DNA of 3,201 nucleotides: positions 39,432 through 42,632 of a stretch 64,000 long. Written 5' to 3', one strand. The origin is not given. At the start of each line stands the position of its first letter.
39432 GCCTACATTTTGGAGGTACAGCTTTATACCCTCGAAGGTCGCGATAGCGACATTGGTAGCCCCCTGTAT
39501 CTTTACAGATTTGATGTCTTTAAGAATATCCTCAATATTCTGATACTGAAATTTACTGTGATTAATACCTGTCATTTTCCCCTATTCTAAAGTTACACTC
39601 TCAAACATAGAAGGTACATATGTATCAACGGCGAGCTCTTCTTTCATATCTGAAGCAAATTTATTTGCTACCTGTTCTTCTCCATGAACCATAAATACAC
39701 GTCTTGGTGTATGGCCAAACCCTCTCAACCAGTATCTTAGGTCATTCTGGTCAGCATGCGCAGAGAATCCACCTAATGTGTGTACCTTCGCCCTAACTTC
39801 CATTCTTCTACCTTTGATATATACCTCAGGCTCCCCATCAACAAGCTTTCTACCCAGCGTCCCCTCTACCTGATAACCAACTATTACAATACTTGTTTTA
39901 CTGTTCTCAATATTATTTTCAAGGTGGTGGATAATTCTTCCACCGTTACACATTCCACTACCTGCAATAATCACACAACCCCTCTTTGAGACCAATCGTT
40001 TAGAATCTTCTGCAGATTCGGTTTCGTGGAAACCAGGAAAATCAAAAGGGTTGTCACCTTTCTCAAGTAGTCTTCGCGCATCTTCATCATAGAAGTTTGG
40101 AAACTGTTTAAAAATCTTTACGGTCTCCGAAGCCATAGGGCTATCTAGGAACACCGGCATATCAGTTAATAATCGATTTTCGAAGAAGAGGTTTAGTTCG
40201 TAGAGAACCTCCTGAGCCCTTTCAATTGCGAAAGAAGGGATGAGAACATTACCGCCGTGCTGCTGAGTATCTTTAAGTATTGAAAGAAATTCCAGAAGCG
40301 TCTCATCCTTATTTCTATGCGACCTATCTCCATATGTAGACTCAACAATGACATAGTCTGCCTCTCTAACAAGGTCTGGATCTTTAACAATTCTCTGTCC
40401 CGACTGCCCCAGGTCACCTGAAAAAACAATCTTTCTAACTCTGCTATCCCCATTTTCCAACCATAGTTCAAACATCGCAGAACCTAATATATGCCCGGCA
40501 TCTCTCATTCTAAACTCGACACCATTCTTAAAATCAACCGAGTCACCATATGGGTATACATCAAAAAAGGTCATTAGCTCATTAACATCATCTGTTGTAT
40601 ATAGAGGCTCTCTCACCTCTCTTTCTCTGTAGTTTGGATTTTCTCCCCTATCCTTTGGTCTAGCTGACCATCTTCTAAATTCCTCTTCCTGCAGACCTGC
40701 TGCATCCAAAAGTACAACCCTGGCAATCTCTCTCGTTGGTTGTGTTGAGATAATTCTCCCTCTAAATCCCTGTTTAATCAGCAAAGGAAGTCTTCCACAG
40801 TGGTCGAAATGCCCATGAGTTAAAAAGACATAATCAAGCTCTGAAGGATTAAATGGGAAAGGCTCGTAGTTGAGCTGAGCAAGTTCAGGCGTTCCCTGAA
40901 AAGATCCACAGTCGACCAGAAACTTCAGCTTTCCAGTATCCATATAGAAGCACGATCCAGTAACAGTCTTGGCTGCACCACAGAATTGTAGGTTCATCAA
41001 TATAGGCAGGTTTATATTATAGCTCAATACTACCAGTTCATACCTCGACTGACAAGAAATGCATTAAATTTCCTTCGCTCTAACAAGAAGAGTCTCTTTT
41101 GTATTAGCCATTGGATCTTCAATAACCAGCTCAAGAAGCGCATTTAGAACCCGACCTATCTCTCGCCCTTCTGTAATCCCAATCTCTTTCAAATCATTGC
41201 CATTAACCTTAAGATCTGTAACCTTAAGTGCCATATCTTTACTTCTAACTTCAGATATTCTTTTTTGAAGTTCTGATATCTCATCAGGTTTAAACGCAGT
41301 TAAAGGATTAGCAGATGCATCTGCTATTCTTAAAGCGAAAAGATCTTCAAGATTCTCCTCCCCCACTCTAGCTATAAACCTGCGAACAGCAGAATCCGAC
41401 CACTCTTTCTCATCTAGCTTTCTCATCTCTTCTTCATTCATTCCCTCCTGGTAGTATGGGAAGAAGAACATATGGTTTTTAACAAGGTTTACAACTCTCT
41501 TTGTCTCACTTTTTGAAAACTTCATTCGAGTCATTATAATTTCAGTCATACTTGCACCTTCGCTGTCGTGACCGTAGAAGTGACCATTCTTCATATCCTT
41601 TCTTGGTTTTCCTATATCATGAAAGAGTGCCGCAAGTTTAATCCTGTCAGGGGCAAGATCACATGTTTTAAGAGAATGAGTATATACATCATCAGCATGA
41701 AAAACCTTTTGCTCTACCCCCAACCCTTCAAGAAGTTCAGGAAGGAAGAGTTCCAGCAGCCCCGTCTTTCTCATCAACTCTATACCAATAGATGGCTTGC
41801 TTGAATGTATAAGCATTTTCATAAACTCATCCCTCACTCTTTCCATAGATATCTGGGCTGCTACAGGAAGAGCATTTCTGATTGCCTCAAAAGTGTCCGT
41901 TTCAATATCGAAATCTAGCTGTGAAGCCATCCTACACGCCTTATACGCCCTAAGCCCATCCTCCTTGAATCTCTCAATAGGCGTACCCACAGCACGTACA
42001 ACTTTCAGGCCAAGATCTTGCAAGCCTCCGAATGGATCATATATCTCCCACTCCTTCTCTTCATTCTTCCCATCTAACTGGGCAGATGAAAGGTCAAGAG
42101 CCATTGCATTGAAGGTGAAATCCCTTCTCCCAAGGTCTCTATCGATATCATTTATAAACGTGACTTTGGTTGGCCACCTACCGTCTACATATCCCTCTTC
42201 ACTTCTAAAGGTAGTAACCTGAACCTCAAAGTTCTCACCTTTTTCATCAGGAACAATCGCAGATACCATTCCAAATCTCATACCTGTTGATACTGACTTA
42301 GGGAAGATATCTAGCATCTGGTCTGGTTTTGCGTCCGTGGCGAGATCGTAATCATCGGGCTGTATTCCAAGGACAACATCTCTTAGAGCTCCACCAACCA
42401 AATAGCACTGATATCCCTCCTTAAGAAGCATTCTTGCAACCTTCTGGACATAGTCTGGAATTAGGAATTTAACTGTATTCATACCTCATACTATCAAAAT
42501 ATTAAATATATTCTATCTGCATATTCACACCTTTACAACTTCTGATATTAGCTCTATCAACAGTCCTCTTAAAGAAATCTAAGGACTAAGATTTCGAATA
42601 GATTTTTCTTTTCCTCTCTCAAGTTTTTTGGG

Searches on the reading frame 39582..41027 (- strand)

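Call 57: search_protein_families(library=pfam, proteins=[window:39582-41027:-], max_evalue=0.00001)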
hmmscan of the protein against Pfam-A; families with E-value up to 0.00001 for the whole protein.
window:39582-41027:- (481 aa): 4 families
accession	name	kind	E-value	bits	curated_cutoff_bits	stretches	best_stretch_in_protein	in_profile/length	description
PF10996.14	Beta-Casp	-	5.2e-38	130.7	27.7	1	271-395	1-120/120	Beta-Casp domain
PF07521.17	RMMBL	-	1.4e-20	73.5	21.6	1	409-472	2-63/63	Zn-dependent metallo-hydrolase RNA specificity domain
PF00753.33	Lactamase_B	-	4.9e-14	53.2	22.7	1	23-87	5-67/196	Metallo-beta-lactamase superfamily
PF12706.13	Lactamase_B_2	-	8.3e-07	29.2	27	0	36-101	3-69/200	Beta-lactamase superfamily domain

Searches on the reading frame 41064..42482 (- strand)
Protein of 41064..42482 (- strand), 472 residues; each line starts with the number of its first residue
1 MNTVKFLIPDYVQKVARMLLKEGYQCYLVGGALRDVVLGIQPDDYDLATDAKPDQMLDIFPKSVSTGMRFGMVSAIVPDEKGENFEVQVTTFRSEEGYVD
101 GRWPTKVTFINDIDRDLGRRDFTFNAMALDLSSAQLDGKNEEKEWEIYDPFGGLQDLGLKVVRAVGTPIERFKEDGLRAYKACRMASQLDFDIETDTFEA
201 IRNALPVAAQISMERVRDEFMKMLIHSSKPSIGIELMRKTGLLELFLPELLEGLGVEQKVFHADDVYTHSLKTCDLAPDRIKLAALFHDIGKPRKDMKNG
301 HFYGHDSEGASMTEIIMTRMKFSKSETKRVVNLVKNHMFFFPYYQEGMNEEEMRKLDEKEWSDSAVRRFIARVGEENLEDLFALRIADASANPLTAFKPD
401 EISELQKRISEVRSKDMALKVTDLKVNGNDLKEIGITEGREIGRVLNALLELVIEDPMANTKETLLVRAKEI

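Call 57: search_protein_families(library=pfam, proteins=[window:41064-42482:-], max_evalue=0.00001)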
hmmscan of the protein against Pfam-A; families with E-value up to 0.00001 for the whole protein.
window:41064-42482:- (472 aa): 4 families
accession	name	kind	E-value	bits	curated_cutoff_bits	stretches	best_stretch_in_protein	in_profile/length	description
PF01743.26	PolyA_pol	-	2.1e-30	106.1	23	1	26-163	1-126/126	Poly A polymerase head domain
PF12627.12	PolyA_pol_RNAbd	-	6.4e-17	61.5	22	1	190-250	1-60/64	Probable RNA and SrmB- binding site of polymerase A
PF01966.28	HD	-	1.1e-09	39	22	1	275-354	21-93/116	HD domain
PF13735.12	tRNA_NucTran2_2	-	1.7e-08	35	27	1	358-466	53-146/149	tRNA nucleotidyltransferase domain 2 putative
